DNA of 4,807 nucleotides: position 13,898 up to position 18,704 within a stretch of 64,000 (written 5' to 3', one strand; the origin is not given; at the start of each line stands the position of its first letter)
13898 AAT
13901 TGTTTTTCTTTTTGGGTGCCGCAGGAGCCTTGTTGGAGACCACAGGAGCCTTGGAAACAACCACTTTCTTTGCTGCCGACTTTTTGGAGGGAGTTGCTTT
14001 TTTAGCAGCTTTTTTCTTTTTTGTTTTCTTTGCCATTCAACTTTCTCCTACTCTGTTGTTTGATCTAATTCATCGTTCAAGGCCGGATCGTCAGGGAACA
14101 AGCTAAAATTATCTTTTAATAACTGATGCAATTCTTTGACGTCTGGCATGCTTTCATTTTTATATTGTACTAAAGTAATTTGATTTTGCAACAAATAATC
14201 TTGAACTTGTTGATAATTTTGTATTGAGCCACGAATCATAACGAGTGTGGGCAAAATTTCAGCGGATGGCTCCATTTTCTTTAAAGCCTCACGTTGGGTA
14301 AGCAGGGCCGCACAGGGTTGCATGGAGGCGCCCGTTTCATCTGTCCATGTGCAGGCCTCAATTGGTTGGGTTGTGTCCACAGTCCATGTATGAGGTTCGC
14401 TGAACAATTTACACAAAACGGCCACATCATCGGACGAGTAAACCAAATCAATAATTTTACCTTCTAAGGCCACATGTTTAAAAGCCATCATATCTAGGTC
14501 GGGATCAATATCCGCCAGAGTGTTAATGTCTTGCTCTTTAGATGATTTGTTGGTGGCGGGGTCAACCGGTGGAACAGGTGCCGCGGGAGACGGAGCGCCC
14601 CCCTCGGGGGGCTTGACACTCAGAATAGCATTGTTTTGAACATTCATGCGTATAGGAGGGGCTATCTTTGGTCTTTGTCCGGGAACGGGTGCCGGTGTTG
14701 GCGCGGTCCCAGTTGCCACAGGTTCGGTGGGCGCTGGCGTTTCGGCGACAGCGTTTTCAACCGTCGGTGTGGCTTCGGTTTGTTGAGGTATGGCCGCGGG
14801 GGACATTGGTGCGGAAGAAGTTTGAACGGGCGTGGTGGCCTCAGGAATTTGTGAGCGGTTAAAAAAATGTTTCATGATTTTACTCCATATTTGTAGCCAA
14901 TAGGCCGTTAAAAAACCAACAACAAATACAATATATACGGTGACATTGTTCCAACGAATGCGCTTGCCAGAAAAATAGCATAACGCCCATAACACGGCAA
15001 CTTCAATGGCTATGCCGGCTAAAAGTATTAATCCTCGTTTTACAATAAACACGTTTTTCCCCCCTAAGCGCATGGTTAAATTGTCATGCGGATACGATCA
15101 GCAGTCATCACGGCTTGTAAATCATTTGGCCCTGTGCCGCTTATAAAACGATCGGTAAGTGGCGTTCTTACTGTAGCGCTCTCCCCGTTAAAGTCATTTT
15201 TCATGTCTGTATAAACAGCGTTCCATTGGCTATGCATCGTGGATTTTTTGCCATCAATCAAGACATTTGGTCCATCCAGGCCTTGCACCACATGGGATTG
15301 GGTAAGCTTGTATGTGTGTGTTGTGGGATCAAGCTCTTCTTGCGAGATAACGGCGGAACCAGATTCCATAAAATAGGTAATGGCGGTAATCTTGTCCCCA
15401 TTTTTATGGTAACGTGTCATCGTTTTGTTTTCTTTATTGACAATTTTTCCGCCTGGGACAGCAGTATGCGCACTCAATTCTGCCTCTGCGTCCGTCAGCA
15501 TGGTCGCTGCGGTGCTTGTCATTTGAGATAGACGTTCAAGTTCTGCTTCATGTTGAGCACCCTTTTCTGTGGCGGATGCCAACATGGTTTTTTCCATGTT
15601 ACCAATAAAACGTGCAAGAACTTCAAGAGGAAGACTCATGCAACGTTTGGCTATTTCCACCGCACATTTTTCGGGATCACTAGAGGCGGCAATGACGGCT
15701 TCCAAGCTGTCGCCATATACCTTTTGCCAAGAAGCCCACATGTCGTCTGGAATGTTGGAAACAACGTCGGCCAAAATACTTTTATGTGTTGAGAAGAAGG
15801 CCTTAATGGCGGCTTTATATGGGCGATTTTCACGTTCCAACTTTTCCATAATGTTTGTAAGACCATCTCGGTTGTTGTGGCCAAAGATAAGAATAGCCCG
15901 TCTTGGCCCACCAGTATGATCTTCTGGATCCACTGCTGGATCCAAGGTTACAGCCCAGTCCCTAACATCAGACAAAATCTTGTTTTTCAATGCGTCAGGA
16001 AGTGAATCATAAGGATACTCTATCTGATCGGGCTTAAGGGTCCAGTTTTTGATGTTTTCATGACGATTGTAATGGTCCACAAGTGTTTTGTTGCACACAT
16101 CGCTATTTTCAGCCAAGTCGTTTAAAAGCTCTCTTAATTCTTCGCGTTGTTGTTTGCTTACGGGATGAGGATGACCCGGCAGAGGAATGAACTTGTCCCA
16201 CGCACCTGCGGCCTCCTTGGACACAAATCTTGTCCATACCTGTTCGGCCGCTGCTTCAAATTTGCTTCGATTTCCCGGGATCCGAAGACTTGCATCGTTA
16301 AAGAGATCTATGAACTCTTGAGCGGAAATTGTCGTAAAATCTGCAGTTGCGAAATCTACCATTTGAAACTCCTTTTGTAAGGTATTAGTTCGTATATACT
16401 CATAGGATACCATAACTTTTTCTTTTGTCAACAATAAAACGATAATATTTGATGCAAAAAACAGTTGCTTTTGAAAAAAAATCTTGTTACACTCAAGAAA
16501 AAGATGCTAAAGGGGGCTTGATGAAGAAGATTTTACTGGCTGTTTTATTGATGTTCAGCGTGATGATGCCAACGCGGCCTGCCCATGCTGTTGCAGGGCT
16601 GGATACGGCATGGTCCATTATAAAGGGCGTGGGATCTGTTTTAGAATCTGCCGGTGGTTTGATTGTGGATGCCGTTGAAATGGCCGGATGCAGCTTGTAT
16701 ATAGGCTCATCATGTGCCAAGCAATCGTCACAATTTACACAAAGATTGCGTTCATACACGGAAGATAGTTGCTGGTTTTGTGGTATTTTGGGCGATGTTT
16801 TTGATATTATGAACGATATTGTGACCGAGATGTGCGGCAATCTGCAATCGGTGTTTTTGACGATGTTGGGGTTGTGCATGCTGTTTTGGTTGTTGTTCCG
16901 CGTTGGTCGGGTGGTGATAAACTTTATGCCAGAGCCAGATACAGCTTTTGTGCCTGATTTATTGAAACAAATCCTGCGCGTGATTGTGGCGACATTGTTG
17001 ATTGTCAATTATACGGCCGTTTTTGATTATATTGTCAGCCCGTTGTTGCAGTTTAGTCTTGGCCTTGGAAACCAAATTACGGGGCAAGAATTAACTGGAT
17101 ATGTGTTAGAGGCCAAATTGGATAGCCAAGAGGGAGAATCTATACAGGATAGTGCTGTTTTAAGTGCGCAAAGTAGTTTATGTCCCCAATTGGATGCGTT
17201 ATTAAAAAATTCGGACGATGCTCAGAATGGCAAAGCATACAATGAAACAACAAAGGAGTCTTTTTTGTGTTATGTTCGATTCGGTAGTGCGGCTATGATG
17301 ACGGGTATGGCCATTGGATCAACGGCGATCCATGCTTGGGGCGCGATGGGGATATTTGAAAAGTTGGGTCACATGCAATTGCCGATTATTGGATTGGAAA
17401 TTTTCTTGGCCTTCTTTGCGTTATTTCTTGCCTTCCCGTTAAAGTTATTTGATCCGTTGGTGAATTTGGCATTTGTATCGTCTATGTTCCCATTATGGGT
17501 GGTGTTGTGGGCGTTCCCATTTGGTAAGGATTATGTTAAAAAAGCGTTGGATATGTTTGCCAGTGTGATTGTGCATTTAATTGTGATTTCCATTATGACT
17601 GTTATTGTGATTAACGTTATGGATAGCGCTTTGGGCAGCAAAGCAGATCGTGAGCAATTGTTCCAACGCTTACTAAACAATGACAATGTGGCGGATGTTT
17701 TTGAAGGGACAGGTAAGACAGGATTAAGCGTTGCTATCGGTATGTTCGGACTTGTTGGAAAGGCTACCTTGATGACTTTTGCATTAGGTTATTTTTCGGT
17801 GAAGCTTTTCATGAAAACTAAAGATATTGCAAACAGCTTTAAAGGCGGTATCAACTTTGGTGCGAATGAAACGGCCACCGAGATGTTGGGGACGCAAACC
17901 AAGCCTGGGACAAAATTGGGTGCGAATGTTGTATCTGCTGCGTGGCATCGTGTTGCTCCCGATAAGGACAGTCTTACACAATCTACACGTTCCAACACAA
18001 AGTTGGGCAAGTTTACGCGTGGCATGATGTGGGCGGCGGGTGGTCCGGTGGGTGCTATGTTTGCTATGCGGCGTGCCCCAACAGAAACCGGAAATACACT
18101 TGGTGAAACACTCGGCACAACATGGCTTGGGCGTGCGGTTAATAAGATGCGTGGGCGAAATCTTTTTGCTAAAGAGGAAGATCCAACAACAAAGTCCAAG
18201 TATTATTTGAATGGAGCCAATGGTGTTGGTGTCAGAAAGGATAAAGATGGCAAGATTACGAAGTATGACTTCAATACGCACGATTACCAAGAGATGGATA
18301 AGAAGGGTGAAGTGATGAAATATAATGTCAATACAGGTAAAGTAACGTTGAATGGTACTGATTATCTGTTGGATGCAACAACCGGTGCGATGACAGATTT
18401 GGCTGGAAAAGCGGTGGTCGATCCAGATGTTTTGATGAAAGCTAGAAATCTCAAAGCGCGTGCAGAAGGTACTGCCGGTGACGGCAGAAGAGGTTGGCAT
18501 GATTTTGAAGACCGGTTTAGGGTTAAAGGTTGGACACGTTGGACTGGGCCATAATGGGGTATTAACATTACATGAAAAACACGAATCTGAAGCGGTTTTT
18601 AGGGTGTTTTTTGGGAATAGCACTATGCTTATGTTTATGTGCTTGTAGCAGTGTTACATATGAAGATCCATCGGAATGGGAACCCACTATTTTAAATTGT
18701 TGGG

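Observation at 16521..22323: Three tandem paralogous polytopic membrane proteins sharing a CWxC-helix-LFRVG module, with no secretion ATPase nearby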

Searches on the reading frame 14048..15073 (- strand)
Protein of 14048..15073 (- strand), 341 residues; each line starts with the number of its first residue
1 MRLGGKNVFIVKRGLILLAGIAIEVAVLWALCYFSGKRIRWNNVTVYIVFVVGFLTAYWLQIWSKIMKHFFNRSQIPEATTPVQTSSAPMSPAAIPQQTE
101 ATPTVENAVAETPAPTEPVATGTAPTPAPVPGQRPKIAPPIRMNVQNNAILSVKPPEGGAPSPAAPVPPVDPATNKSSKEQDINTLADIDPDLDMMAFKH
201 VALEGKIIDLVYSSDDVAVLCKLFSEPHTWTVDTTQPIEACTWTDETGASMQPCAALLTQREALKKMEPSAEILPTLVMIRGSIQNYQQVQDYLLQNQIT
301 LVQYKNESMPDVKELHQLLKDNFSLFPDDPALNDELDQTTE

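Call 6: search_protein_families(library=pfam, proteins=[window:14048-15073:-], max_evalue=0.01)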
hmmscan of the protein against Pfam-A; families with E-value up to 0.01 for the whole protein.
window:14048-15073:- (341 aa): 0 families

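Call 90: search_protein_families(library=ncbifam, proteins=[window:14051-15073:-], max_evalue=0.5)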
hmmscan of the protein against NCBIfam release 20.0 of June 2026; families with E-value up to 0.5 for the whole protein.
window:14051-15073:- (341 aa): 2 families
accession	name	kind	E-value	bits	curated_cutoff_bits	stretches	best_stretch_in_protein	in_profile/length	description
NF046087.1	T3SS_scaff_SemD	subfamily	0.0081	15.8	160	1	61-193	56-165/395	SemD/SinC family type III secretion system effector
NF011034.0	PRK14464.1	equivalog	0.23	10.2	422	1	259-325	207-273/348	RNA methyltransferase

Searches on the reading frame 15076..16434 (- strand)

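Call 6: search_protein_families(library=pfam, proteins=[window:15076-16434:-], max_evalue=0.01)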
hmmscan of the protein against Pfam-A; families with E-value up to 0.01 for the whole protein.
window:15076-16434:- (452 aa): 1 family
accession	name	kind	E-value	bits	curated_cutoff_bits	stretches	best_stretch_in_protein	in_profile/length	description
PF06381.16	Phage_portal_3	-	0.0042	16.3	33.8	0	216-325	142-248/357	Phage portal protein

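Call 90: search_protein_families(library=ncbifam, proteins=[window:15079-16434:-], max_evalue=0.5)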
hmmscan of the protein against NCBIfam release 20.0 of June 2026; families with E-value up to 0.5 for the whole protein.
window:15079-16434:- (452 aa): 1 family
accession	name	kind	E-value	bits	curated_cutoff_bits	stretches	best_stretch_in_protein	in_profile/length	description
TIGR02664.1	nitr_red_assoc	subfamily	0.029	15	110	0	91-153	37-101/145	nitrate reductase maturation protein NarM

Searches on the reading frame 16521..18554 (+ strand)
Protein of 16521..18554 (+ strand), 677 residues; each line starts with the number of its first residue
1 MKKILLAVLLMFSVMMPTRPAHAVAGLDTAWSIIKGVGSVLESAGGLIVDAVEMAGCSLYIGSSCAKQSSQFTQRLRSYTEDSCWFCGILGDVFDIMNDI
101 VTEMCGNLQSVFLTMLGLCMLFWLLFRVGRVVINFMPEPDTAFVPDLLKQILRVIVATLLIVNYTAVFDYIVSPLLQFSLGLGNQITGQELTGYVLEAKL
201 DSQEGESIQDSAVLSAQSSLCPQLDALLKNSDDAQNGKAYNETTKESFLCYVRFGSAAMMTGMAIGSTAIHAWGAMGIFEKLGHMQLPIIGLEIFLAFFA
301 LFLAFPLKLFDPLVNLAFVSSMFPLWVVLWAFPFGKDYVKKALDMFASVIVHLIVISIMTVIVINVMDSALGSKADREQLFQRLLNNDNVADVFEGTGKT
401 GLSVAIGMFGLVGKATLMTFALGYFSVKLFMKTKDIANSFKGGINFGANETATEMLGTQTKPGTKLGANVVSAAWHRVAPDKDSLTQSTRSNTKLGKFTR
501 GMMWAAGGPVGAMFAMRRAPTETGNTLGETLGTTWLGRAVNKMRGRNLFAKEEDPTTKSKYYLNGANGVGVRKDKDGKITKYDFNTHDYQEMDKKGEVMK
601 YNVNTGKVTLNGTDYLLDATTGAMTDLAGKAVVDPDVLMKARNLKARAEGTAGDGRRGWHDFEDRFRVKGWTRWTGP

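Call 3: search_protein_families(library=pfam, proteins=[window:16521-18554:+], max_evalue=1)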
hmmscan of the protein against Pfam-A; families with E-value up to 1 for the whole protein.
window:16521-18554:+ (677 aa): 3 families
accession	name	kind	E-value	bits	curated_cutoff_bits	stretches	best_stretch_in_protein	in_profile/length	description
PF19654.4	DUF6157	-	0.058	13.8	27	1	565-601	92-128/136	Family of unknown function (DUF6157)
PF04610.19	TrbL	-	0.28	11.3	25.9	1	141-191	18-68/215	TrbL/VirB6 plasmid conjugal transfer protein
PF02592.20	Vut_1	-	0.29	11.9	27.2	1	96-166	12-80/152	Putative vitamin uptake transporter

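Call 4: search_protein_families(library=ncbifam, proteins=[window:16521-18554:+], max_evalue=1)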
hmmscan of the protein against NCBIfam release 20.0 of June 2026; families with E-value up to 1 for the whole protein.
window:16521-18554:+ (677 aa): 1 family
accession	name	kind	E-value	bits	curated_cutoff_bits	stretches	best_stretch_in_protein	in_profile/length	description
TIGR02832.1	spo_yunB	equivalog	0.45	10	111.9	1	566-594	64-92/204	sporulation protein YunB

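Call 12: find_homologous_proteins(query=window:16521-18554:+)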
Query window:16521-18554:+ (677 aa): 15 proteins with E <= 0.001 among 8000 candidates.
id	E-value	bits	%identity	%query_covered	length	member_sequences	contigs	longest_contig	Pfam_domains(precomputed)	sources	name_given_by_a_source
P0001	0.0e+0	1533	100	100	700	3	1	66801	-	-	-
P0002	6.2e-218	743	53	100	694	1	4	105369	-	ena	-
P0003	1.6e-199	683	50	99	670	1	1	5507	-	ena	-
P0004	9.1e-185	634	46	99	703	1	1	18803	-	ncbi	-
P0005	3.2e-180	619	48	97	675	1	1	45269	-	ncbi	-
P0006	5.3e-176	605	48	96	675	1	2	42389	-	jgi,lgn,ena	-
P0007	6.2e-173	595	47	96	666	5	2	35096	-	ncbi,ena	-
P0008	2.4e-155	537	43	96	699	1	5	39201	-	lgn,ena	-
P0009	2.0e-145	504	42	99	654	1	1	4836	-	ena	-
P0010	4.0e-119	417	39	86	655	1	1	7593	-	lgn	-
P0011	1.6e-114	402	39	83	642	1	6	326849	-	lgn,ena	-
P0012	2.4e-91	325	42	60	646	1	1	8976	PF04610.20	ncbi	-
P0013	5.8e-82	294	40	58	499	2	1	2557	PF04610.20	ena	-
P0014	4.2e-72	262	36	80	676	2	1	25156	-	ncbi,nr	ncbi:MAG: hypothetical protein II942_03715 [Alphaproteobacteria bacterium]|nr:hypothetical protein [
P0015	6.3e-70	254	34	80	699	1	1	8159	-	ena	-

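Call 15: find_encoding_contigs(protein=P0011, flank=10000, max_places=3)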
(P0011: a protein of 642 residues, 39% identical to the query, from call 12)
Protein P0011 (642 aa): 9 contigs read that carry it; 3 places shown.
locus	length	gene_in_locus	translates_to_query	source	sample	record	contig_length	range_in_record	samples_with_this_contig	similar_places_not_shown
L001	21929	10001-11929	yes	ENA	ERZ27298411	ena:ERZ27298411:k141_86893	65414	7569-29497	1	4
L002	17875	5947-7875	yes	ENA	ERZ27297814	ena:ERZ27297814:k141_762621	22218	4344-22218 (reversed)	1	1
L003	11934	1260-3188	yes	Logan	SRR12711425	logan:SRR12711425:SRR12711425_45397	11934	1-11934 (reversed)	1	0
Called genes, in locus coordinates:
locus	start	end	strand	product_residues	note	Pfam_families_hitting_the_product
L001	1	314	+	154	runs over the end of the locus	PF01451:LMWPc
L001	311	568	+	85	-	PF13122:DUF3977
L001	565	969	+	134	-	PF04266:ASCH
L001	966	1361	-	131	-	PF00903:Glyoxalase (weak), PF21701:GLOD4_C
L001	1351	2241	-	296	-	PF13671:AAA_33 (faint), PF04266:ASCH (weak)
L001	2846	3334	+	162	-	PF13730:HTH_36 (faint)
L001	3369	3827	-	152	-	PF00011:HSP20, PF17886:ArsA_HSP20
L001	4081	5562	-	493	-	PF00589:Phage_integrase (weak)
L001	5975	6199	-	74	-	-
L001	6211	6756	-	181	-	PF04608:PgpA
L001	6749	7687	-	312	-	-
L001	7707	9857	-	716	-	-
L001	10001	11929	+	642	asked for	-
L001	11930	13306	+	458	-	-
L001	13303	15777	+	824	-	-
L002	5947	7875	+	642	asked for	-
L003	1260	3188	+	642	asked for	-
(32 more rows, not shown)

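Call 19: search_solved_structures(query=A1, max_evalue=10, show_alignments=2)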
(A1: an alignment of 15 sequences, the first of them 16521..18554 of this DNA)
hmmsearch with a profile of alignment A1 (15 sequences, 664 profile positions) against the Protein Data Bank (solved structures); distinct sequences matched with E-value up to 10: 0.

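Call 20: search_protein_families(library=pfam, alignment_id=A1, max_evalue=0.01)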
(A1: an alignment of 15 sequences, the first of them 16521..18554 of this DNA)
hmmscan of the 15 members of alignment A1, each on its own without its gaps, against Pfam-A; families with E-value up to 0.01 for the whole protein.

A. member 1, window:16521-18554:+ (677 aa): 0 families

B. families by the number of members that match (of 15 scanned): 2 families
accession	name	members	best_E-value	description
PF04610.19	TrbL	6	1.8e-08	TrbL/VirB6 plasmid conjugal transfer protein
PF01741.23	MscL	2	0.00026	Large-conductance mechanosensitive channel, MscL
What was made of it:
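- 16521..18554 (+): Paralog 1 (677 aa). It has a signal peptide, a periplasmic N-terminal segment, CWFC (C84-C87), the VirB6-like hydrophobic core, and a basic tail of about 240 aa. Six of its 15 orthologs hit Pfam TrbL (call 20).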

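Call 30: find_encoding_contigs(protein=P0014, flank=10000, max_places=2)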
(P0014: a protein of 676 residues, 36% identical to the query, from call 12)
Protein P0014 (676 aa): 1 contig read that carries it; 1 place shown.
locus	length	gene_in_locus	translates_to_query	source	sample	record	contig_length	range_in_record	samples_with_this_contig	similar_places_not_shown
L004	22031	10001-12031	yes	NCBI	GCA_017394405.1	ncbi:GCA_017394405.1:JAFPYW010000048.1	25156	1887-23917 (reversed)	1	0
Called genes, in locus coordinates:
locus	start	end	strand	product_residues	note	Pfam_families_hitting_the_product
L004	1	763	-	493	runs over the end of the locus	PF20154:LNT_N, PF00795:CN_hydrolase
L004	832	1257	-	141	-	PF01741:MscL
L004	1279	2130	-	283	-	PF11276:DUF3078 (weak)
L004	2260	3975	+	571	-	-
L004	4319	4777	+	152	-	PF08123:DOT1 (faint), PF02390:Methyltransf_4 (weak), PF13847:Methyltransf_31, PF13649:Methyltransf_25 (weak)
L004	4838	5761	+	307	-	-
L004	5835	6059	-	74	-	-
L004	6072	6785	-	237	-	PF04608:PgpA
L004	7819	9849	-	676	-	-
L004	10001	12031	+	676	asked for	-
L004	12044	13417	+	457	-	-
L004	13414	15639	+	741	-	PF04610:TrbL (weak)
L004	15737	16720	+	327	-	PF01381:HTH_3 (weak), PF12844:HTH_19 (faint), PF01381:HTH_3 (weak), PF13560:HTH_31 (weak)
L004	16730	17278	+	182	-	-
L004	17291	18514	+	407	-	-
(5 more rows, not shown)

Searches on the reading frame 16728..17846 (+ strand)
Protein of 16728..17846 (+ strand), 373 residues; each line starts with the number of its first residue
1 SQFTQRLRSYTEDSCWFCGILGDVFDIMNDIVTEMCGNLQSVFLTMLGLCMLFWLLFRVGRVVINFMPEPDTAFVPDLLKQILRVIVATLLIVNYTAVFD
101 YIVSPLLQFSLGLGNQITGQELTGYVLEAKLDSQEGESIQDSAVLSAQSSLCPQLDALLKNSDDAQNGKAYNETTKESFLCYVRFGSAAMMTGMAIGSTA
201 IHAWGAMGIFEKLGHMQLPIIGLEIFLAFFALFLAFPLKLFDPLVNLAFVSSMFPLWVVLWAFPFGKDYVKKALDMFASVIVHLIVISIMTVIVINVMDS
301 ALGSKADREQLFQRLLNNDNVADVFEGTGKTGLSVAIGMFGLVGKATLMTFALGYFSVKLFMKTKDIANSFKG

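Call 51: search_dna_similar(query=window:16728-17846:+, collection=plasmids, mode=protein, max_evalue=0.01, max_rows=25)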
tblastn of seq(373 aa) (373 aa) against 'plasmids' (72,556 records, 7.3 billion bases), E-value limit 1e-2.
No match.
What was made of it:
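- There are no relatives in 72,556 plasmids (call 51).
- Tried and rejected: Plasmids. tblastn of the P1 core against 72,556 plasmids found no match (call 51), so this is not a plasmid-type VirB6.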
